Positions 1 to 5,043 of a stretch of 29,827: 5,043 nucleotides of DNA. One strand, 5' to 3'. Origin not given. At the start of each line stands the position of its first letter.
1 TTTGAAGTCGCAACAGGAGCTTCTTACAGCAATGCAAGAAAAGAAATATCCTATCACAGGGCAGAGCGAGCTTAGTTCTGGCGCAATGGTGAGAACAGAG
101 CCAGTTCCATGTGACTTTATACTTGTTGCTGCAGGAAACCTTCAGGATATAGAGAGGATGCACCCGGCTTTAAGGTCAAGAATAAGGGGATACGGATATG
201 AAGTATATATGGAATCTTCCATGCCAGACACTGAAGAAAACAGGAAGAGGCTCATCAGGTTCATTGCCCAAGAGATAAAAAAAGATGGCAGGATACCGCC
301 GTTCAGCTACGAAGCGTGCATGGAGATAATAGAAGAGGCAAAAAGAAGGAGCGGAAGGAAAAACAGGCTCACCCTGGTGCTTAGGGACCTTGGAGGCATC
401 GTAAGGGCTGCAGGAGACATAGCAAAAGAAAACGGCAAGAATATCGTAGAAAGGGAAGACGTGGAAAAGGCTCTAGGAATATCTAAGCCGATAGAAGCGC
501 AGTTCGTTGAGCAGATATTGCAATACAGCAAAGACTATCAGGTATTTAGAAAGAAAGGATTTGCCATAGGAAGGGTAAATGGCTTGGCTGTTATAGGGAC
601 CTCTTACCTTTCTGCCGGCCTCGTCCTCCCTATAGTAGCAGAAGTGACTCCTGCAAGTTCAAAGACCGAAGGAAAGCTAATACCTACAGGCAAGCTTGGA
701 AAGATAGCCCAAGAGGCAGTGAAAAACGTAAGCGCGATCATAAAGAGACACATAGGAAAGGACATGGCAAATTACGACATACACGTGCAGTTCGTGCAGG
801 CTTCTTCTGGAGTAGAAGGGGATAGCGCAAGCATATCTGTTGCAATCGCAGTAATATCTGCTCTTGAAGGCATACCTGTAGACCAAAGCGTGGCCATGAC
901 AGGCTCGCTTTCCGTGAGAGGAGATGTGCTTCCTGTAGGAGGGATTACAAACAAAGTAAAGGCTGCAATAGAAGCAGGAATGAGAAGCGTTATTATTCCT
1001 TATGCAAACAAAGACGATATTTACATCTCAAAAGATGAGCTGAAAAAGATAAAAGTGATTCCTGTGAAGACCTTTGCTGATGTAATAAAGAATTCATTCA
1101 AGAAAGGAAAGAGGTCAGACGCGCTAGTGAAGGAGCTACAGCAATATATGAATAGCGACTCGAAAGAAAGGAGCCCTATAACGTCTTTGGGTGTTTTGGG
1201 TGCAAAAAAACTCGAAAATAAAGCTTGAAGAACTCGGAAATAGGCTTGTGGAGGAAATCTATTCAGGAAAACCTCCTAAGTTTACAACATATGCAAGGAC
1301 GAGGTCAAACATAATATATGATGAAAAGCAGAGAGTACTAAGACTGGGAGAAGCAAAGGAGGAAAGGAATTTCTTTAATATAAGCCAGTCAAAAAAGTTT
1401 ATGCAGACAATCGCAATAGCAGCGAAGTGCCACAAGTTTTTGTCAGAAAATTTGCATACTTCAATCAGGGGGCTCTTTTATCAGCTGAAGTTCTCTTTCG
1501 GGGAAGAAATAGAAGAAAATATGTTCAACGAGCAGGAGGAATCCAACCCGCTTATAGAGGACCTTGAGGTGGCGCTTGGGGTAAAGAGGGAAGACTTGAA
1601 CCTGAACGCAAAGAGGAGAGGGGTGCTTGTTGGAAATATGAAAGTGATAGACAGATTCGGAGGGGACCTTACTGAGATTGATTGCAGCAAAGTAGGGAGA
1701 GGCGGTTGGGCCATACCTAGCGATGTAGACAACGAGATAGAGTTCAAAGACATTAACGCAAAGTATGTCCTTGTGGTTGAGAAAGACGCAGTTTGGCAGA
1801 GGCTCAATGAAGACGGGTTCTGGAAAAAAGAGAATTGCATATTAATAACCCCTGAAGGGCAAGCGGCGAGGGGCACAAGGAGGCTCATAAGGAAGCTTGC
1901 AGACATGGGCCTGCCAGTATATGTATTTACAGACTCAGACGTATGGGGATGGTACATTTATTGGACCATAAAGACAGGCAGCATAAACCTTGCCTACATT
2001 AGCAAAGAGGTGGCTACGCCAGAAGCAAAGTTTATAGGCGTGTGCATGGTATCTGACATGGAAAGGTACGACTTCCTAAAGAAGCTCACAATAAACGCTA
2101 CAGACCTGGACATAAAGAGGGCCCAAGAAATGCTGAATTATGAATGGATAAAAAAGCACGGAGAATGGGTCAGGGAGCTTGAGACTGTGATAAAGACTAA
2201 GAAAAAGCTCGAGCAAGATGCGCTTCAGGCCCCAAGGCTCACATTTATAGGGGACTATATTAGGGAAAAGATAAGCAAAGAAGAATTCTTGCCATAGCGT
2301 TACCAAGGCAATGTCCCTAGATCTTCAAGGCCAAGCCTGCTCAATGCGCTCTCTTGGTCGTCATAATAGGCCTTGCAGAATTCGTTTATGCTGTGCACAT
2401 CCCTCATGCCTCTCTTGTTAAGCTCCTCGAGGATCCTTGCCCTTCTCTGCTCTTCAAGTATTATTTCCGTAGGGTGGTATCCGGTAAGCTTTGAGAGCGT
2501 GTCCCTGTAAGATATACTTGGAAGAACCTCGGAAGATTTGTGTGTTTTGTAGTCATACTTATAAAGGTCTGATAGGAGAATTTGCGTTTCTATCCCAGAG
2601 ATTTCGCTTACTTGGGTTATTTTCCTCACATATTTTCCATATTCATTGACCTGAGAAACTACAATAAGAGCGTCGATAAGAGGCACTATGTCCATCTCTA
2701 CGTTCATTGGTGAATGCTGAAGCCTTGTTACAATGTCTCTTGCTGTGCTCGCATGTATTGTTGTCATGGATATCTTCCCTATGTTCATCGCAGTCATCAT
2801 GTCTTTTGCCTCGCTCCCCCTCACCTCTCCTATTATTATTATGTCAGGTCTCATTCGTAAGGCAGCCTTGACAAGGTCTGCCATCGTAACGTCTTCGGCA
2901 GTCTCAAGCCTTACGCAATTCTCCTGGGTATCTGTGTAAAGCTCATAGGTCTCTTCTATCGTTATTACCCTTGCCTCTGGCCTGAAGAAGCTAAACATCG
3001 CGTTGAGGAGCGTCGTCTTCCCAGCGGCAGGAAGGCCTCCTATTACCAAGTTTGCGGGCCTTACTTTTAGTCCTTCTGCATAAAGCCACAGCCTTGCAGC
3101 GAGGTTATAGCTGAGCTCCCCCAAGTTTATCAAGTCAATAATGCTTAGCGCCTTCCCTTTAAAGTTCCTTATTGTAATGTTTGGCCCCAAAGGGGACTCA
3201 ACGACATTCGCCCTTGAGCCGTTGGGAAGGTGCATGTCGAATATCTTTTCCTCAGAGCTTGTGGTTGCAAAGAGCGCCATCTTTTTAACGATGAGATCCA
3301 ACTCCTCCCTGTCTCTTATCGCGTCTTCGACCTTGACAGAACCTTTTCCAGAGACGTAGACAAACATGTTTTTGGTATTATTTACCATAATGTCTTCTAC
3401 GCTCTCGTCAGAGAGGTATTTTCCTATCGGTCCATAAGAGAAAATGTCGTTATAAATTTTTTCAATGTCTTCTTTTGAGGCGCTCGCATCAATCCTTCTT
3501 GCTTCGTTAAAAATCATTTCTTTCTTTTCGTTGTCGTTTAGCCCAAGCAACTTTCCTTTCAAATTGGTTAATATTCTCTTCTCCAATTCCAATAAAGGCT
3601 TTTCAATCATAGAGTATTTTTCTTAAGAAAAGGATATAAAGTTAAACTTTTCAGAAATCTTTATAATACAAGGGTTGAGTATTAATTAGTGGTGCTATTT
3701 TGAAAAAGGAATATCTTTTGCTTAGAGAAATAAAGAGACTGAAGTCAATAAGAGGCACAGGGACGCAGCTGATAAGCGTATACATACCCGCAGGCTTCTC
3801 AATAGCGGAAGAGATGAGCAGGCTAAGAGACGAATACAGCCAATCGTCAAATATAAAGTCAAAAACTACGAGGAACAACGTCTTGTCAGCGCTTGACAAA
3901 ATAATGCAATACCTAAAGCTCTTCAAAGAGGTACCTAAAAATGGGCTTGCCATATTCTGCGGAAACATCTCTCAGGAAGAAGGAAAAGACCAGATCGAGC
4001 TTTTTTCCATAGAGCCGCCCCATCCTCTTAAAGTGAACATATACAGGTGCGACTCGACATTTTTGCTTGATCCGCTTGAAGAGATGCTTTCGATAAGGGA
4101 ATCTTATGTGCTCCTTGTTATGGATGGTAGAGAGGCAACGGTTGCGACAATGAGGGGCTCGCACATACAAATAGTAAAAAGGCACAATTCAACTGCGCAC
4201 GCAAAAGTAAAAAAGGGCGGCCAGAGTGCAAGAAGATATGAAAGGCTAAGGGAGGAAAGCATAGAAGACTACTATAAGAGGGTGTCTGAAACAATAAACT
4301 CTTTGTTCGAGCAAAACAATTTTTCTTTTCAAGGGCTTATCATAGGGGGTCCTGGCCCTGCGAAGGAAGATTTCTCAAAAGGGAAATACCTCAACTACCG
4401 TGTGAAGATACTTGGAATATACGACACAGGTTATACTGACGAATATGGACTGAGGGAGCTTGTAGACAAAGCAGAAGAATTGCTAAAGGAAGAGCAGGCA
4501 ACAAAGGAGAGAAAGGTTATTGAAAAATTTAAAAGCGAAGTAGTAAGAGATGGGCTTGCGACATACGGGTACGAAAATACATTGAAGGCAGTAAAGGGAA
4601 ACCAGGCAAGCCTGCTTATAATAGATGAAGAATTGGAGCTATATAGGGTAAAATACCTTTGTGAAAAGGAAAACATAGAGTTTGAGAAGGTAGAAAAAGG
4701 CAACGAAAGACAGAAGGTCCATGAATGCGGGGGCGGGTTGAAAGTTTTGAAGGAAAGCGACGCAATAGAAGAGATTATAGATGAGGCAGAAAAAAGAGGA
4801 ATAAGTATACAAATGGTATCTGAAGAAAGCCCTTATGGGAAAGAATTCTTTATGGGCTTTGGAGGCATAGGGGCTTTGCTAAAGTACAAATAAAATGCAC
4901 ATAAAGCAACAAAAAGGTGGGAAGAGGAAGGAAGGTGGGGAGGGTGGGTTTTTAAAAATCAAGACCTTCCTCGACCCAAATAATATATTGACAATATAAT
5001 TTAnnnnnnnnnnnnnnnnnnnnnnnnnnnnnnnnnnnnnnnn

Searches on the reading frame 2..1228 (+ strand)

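Call 29: search_protein_families(library=pfam, proteins=[window:2-1228:+], max_evalue=0.001)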
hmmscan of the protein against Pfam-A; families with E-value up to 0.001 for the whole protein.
window:2-1228:+ (408 aa): 3 families
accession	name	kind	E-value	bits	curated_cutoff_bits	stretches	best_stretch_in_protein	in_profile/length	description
PF05362.19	Lon_C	-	1.3e-30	107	21.1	1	185-366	23-203/205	Lon protease (S16) C-terminal proteolytic domain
PF13541.12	ChlI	-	3.6e-11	43.4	27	1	230-336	16-121/121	Subunit ChlI of Mg-chelatase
PF20436.4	LonB_AAA-LID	-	5.7e-11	42.7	22.4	1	100-158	1-59/65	Archaeal LonB, AAA+ ATPase LID domain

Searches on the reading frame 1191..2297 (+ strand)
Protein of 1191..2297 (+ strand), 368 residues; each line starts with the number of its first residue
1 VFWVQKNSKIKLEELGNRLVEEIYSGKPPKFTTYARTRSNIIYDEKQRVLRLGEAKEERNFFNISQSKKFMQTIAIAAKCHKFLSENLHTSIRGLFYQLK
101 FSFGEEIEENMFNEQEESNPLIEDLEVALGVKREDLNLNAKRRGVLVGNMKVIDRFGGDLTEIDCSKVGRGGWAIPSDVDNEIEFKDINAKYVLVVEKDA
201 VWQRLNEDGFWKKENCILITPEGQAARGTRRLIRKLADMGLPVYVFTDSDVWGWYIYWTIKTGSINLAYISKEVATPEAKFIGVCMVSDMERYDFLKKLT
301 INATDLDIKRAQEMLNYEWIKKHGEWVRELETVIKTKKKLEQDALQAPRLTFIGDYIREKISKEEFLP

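Call 29: search_protein_families(library=pfam, proteins=[window:1191-2297:+], max_evalue=0.001)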
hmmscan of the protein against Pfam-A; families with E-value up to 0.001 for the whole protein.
window:1191-2297:+ (368 aa): 3 families
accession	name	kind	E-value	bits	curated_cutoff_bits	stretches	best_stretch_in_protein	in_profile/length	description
PF21180.3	TOP6A-Spo11_Toprim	-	1.2e-53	182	24.1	1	192-361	1-170/170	Topoisomerase 6 subunit A/Spo11, Toprim domain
PF04406.19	TP6A_N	-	4.2e-16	59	26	1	68-138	1-62/62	Type IIB DNA topoisomerase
PF20768.2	Topo_VI_alpha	-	1e-08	35.3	23.6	1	146-187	7-48/50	All-beta domain in DNA topoisomerase VI alpha subunit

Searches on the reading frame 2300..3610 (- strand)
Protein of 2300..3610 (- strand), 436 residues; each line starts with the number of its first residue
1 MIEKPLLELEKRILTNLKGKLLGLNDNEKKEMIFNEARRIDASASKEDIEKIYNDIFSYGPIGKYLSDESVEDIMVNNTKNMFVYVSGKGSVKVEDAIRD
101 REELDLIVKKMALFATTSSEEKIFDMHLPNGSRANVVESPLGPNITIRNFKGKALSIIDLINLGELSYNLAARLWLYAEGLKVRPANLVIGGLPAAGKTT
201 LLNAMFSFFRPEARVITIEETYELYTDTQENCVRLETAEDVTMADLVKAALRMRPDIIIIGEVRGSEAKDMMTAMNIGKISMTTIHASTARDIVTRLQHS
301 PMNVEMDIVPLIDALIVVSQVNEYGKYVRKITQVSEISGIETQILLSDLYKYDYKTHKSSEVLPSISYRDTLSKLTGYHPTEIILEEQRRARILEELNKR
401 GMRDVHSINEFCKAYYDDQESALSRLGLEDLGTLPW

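Call 29: search_protein_families(library=pfam, proteins=[window:2300-3610:-], max_evalue=0.001)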
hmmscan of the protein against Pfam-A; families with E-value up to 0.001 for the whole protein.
window:2300-3610:- (436 aa): 1 family
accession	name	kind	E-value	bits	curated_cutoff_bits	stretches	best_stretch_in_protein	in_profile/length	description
PF00437.27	T2SSE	-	1.5e-32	113.1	24.9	1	60-307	6-263/370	Type II/IV secretion system protein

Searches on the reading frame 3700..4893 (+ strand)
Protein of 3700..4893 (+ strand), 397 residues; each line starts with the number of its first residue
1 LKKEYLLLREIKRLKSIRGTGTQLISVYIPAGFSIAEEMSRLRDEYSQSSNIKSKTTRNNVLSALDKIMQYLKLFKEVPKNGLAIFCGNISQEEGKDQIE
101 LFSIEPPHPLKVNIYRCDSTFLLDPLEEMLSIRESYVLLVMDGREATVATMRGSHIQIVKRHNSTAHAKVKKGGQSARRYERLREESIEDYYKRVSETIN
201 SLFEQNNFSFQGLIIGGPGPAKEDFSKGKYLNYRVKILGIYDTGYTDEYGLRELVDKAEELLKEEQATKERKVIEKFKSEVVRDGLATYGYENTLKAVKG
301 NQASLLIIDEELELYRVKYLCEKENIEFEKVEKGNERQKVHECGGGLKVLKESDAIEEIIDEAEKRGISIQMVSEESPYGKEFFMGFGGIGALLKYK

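Call 29: search_protein_families(library=pfam, proteins=[window:3700-4893:+], max_evalue=0.001)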
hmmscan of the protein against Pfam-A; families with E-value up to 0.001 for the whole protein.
window:3700-4893:+ (397 aa): 6 families
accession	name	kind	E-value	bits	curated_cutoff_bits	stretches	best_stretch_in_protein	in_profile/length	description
PF03464.20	eRF1_2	-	2.3e-31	109.3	27.1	1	136-264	2-133/133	eRF1 domain 2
PF03463.20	eRF1_1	-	6.7e-19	68.5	23.8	1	12-130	5-123/123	eRF1 domain 1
PF03465.20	eRF1_3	-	5.4e-18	65.9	25.8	1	268-397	2-105/106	eRF1 domain 3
PF18854.6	baeRF_family10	-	1.9e-11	44.8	27.1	1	124-228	4-110/143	Bacterial archaeo-eukaryotic release factor family 10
PF18859.6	acVLRF1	-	5.9e-10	39.9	27.1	1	136-218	4-82/130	Actinobacteria/chloroflexi VLRF1 release factor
PF18844.6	baeRF_family2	-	0.00088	19.8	26.9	0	136-280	2-146/149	Bacterial archaeo-eukaryotic release factor family 2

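Call 30: find_homologous_proteins(query=window:3700-4893:+, max_evalue=1e-40)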
Query window:3700-4893:+ (397 aa): 4136 proteins with E <= 1e-40 among 8000 candidates; the best 120 are listed.
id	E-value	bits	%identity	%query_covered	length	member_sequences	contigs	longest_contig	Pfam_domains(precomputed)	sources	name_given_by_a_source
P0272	2.0e-254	862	100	100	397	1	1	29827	PF03465.21,PF03464.21,PF18854.7,PF18859.7,PF03463.21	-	-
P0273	9.8e-179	613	69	100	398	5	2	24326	PF03465.21,PF03464.21,PF18854.7,PF18859.7,PF03463.21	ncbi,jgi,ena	-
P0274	5.4e-177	607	69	100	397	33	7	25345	PF03465.21,PF03464.21,PF18854.7,PF18859.7,PF03463.21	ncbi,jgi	ncbi:MAG: peptide chain release factor aRF-1 [Candidatus Micrarchaeia archaeon]|jgi:peptide chain re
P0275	3.3e-175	601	68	100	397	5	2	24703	PF03465.21,PF03464.21,PF18854.7,PF18859.7,PF03463.21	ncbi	ncbi:MAG: peptide chain release factor aRF-1 [Candidatus Micrarchaeia archaeon]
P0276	1.7e-167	576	63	100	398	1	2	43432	PF03465.21,PF03464.21,PF18854.7,PF18859.7,PF03463.21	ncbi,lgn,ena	-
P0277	4.2e-167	574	64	100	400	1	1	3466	PF03465.21,PF03464.21,PF18854.7,PF18859.7,PF03463.21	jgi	jgi:peptide chain release factor subunit 1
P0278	4.5e-167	574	63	100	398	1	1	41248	PF03465.21,PF03464.21,PF18854.7,PF18859.7,PF03463.21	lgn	-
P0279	5.7e-167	574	63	100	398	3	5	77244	PF03465.21,PF03464.21,PF18854.7,PF18859.7,PF03463.21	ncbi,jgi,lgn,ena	jgi:peptide chain release factor subunit 1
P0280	8.1e-167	573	65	99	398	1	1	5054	PF03465.21,PF03464.21,PF18854.7,PF18859.7,PF03463.21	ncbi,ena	-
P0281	8.1e-167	573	64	99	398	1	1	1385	PF03465.21,PF03464.21,PF18854.7,PF18859.7,PF03463.21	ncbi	-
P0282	1.8e-166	572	63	100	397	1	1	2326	PF03465.21,PF03464.21,PF18854.7,PF18859.7,PF03463.21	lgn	-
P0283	3.0e-166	571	64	100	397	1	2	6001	PF03465.21,PF03464.21,PF18854.7,PF18859.7,PF03463.21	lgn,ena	-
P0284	3.9e-166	571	64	100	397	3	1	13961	PF03465.21,PF03464.21,PF18854.7,PF18859.7,PF03463.21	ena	-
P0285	4.2e-166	571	63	99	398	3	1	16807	PF03465.21,PF03464.21,PF18854.7,PF18859.7,PF03463.21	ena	-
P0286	4.3e-166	571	64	100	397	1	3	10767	PF03465.21,PF03464.21,PF18854.7,PF18859.7,PF03463.21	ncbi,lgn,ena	-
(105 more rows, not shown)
